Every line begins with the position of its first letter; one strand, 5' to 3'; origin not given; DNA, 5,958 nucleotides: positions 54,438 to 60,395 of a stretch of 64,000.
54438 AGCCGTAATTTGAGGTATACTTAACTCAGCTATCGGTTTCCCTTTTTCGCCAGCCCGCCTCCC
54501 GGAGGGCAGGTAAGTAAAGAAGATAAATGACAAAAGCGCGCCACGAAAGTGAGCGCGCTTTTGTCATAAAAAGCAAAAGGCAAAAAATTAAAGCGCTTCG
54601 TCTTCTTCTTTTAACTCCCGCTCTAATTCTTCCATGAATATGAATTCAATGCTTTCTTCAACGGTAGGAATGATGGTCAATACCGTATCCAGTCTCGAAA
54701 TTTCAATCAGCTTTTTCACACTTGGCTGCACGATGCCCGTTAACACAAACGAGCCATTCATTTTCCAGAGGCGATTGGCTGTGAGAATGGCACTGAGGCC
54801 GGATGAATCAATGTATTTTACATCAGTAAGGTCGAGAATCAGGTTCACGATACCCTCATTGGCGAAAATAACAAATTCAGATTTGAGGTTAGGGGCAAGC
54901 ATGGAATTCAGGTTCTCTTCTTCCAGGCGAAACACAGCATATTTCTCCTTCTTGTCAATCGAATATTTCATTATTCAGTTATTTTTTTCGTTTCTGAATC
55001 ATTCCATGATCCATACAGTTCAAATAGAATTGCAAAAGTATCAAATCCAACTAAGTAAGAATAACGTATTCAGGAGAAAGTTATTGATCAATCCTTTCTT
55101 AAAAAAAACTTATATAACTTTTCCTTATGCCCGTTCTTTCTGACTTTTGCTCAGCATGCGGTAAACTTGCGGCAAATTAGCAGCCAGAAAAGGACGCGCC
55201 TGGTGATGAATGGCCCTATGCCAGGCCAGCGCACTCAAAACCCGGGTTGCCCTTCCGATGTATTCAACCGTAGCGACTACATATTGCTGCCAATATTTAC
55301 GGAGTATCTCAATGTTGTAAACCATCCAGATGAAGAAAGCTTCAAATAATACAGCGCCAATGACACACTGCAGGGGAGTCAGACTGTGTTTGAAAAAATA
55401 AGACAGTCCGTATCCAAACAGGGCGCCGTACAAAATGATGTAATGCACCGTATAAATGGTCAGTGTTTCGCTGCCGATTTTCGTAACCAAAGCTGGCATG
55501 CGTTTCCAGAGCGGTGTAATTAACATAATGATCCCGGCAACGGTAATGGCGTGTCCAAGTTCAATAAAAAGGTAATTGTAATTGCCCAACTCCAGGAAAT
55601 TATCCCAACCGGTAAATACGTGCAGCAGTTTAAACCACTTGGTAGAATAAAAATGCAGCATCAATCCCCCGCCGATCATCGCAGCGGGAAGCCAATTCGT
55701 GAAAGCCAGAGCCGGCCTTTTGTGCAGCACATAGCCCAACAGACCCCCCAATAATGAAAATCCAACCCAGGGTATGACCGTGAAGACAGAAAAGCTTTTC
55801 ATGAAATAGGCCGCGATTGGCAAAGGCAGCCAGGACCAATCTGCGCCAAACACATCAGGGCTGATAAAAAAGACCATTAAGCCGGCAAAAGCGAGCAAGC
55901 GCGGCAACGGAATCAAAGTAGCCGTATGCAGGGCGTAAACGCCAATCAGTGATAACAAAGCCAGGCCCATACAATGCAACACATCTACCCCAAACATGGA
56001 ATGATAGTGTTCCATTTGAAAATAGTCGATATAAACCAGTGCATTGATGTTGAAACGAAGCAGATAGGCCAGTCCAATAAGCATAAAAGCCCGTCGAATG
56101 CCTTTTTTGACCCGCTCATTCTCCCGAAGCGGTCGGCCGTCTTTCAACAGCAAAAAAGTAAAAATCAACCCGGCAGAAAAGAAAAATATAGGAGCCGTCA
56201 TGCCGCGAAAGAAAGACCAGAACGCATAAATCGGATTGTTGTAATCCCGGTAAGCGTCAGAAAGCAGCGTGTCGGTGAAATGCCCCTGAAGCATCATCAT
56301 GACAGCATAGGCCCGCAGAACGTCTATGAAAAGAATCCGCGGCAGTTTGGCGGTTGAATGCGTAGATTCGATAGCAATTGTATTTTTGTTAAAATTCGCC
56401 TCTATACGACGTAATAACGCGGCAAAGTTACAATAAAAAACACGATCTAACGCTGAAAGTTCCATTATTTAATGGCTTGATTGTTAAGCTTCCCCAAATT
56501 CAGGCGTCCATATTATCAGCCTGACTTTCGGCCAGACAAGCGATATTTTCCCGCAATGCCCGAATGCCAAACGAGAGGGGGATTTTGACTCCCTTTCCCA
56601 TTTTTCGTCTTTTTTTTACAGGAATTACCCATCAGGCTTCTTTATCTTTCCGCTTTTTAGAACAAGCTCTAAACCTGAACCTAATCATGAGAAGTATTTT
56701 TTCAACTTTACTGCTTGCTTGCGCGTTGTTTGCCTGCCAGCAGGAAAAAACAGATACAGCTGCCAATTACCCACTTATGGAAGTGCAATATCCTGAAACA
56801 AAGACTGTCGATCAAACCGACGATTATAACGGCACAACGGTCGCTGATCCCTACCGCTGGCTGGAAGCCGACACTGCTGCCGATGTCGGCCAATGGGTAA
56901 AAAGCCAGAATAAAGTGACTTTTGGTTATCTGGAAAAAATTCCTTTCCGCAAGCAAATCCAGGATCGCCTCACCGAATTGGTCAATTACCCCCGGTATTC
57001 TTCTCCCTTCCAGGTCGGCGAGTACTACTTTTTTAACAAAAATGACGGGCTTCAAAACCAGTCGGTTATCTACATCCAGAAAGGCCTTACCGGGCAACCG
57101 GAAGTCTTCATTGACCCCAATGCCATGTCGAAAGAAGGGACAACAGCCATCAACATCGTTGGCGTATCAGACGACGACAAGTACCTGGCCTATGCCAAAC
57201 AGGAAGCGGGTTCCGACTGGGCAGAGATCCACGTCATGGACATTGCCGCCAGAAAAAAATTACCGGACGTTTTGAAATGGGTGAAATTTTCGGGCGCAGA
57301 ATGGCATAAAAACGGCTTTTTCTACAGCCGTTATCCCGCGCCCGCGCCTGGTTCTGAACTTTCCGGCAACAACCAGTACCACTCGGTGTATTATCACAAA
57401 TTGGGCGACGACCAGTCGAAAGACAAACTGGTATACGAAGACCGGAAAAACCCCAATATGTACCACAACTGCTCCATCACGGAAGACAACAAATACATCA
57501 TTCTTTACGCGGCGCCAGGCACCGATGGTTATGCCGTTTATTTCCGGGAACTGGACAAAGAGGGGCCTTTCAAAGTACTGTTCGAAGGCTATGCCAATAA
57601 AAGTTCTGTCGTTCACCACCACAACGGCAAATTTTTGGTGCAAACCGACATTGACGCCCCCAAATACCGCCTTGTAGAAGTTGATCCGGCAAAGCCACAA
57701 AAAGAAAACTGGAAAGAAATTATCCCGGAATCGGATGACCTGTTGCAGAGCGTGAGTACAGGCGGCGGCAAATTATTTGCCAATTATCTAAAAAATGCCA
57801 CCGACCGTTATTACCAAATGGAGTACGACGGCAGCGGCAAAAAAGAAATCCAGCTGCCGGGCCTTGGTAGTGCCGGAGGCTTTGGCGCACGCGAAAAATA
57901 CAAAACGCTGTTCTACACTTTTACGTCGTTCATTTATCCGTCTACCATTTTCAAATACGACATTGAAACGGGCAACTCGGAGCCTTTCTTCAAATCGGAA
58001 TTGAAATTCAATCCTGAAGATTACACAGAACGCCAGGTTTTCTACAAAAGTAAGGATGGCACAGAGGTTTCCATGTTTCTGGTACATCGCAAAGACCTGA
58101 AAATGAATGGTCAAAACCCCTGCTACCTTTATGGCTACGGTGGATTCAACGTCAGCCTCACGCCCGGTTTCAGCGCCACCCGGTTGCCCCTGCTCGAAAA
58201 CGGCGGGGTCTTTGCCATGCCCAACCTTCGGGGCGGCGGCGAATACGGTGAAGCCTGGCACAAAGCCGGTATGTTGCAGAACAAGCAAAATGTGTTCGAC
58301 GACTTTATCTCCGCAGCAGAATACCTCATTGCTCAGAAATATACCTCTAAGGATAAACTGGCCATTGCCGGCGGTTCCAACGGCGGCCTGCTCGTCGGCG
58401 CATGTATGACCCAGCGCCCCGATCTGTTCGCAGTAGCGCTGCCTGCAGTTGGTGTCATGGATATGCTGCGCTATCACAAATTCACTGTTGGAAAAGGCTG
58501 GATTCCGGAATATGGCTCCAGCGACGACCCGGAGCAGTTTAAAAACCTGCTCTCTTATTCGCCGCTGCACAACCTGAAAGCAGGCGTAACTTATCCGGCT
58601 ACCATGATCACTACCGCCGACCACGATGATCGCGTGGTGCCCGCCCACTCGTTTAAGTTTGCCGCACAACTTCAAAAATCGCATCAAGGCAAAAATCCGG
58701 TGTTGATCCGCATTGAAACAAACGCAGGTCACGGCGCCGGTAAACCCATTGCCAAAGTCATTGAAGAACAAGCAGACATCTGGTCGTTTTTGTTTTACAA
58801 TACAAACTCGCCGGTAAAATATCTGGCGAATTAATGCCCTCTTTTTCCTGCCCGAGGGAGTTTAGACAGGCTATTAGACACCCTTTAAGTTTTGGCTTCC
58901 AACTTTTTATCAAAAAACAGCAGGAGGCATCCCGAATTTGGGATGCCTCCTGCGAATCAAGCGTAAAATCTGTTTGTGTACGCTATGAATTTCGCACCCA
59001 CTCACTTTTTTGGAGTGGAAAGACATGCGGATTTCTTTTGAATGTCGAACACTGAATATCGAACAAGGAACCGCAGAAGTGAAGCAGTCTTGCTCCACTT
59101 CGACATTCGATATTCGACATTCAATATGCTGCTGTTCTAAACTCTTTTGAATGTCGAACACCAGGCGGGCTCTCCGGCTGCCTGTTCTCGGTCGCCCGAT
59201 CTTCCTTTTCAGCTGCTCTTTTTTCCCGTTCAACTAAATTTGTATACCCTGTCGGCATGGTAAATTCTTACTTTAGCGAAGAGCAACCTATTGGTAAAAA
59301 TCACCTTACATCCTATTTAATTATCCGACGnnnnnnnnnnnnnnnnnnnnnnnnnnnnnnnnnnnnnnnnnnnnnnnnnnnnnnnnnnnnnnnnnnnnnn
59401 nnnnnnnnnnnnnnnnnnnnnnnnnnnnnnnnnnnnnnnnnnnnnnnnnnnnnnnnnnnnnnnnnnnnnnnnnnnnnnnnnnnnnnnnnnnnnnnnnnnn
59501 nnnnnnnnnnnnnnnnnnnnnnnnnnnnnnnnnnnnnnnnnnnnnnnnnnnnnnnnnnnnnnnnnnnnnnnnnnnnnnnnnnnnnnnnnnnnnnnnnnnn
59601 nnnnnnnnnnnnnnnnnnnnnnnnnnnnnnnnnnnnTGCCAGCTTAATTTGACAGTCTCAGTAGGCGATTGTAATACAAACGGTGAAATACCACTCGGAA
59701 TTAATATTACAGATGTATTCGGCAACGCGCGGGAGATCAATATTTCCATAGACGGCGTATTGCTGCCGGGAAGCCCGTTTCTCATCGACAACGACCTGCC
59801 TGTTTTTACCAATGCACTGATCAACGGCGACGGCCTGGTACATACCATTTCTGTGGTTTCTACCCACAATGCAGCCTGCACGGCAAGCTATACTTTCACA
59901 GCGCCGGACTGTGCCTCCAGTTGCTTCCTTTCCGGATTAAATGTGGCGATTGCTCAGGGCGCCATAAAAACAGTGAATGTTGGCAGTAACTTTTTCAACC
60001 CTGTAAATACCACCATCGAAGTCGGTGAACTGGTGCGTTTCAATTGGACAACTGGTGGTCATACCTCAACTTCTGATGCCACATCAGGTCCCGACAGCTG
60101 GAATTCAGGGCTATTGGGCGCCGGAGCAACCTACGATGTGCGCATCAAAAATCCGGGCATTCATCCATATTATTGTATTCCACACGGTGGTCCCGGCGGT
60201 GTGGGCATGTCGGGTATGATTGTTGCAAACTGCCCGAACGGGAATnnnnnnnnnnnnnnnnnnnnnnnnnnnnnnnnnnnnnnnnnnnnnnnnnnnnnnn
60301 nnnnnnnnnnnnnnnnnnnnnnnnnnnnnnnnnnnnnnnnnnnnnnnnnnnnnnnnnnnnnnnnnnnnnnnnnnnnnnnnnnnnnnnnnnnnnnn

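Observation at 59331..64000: Open-ended giant secreted protein with at least four tandem type-1-copper (cupredoxin) domains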

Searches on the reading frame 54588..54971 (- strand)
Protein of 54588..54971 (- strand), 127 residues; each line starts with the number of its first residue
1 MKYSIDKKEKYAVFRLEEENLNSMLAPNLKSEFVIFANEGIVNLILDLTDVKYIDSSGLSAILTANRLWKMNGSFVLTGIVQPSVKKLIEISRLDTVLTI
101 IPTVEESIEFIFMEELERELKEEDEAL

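Call 11: search_protein_families(library=ncbifam, proteins=[window:54588-54971:-], max_evalue=0.01)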
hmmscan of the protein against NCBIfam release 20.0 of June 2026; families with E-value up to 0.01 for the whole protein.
window:54588-54971:- (127 aa): 3 families
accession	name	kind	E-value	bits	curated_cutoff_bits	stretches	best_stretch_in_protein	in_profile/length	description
TIGR00377.1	ant_ant_sig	superfamily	1.2e-14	54.1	53.45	1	4-106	6-108/108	anti-sigma factor antagonist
TIGR02886.1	spore_II_AA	equivalog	1.9e-09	37.4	114.75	1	7-106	5-104/106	anti-sigma F factor antagonist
NF052652.1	YtvA_fam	equivalog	0.0039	16.8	250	1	36-107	170-242/243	YtvA family blue-light photoreceptor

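Call 12: search_protein_families(library=pfam, proteins=[window:54588-54971:-], max_evalue=0.01)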
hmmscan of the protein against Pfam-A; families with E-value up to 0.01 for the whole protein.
window:54588-54971:- (127 aa): 2 families
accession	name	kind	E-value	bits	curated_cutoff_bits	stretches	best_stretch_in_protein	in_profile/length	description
PF01740.26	STAS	-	3.9e-12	46.3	22.6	1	7-106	6-105/106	STAS domain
PF13466.11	STAS_2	-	1.4e-05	25.6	29.2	1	42-95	27-80/80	STAS domain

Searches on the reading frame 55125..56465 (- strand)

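Call 11: search_protein_families(library=ncbifam, proteins=[window:55125-56465:-], max_evalue=0.01)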
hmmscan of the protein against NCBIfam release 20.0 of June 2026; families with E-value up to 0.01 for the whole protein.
window:55125-56465:- (446 aa): 0 families

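Call 12: search_protein_families(library=pfam, proteins=[window:55125-56465:-], max_evalue=0.01)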
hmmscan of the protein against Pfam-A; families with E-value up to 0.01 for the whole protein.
window:55125-56465:- (446 aa): 2 families
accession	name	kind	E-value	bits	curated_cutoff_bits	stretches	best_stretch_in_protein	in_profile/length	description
PF07786.18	HGSNAT_cat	-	3.4e-19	69.7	22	1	43-252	1-189/222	Heparan-alpha-glucosaminide N-acetyltransferase, catalytic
PF01757.29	Acyl_transf_3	-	5.7e-09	35.9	31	1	45-374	2-317/326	Acyltransferase domain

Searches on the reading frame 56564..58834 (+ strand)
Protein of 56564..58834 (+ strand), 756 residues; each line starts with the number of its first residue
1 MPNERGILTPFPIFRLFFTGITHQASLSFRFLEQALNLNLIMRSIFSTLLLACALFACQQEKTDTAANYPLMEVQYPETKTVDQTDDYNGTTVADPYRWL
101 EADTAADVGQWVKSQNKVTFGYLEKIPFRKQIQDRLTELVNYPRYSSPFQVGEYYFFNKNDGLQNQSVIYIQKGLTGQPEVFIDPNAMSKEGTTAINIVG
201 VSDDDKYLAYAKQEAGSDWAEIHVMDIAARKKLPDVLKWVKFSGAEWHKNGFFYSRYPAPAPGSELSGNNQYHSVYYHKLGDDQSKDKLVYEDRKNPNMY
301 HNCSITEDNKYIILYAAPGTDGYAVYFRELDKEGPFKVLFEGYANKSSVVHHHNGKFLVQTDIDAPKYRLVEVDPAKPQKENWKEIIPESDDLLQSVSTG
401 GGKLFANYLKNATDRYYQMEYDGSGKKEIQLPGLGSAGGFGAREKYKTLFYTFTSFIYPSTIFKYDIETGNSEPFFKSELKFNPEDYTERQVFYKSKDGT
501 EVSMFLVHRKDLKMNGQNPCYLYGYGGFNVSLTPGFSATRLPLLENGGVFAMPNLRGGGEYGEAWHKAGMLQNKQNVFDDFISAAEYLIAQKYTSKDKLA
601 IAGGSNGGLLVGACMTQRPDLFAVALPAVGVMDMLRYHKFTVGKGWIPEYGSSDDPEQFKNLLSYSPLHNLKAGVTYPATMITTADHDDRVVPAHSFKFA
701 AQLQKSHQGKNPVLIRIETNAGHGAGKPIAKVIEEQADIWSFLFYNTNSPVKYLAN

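Call 11: search_protein_families(library=ncbifam, proteins=[window:56564-58834:+], max_evalue=0.01)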
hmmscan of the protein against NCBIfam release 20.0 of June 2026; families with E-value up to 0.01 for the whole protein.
window:56564-58834:+ (756 aa): 3 families
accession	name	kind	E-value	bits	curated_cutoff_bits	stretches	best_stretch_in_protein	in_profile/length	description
NF007511.0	PRK10115.1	equivalog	1.6e-58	198.7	1313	1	78-743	4-672/686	oligopeptidase B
NF053518.1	DipepPtdsDpp5Prph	equivalog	1.3e-08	33.8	900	1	447-634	352-543/655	dipeptidyl-peptidase Dpp5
NF050058.1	e_dPHAscl_type1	hypoth_equivalog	6.1e-05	22.6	150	1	566-710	73-211/276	extracellular catalytic domain type 1 short-chain-length polyhydroxyalkanoate depolymerase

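Call 12: search_protein_families(library=pfam, proteins=[window:56564-58834:+], max_evalue=0.01)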
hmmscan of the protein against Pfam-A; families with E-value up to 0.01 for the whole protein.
window:56564-58834:+ (756 aa): 2 families
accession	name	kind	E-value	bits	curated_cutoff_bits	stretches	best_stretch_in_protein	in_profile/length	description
PF02897.21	Peptidase_S9_N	-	2e-123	412.7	24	1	77-475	1-411/414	Prolyl oligopeptidase, N-terminal beta-propeller domain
PF00326.27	Peptidase_S9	-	4.3e-66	222.9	22.6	1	536-748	3-211/213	Prolyl oligopeptidase family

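Call 25: find_encoding_contigs(protein=window:56564-58834:+, flank=10000, max_places=2)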
Protein window:56564-58834:+ (756 aa): no gene with exactly this product is on record in the collection.

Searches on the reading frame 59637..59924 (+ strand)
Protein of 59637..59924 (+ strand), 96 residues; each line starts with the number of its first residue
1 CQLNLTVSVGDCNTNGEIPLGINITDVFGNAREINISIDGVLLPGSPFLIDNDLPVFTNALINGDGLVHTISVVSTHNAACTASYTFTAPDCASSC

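Call 7: search_protein_families(library=pfam, proteins=[window:59637-59924:+], max_evalue=10)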
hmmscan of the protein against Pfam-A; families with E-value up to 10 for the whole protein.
seq(96 aa): 0 families
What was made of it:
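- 59637..59924 (+): M1, Ig-like spacer module (aa 103-198). No Pfam hit (call 7).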

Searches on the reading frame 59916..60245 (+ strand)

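Call 75: search_protein_families(library=ncbifam, proteins=[window:59916-60245:+], max_evalue=0.01)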
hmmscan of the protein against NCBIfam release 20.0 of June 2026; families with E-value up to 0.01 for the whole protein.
seq(110 aa): 3 families
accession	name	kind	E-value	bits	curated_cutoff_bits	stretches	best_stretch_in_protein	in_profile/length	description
TIGR03102.1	halo_cynanin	subfamily_domain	9.1e-10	38.6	93.8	1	20-103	32-113/115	halocyanin domain-containing protein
TIGR02656.1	cyanin_plasto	equivalog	3.9e-07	30.4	87.85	1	23-98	10-95/99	plastocyanin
TIGR02375.1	pseudoazurin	equivalog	0.00013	21.7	109.85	1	22-98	7-83/116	pseudoazurin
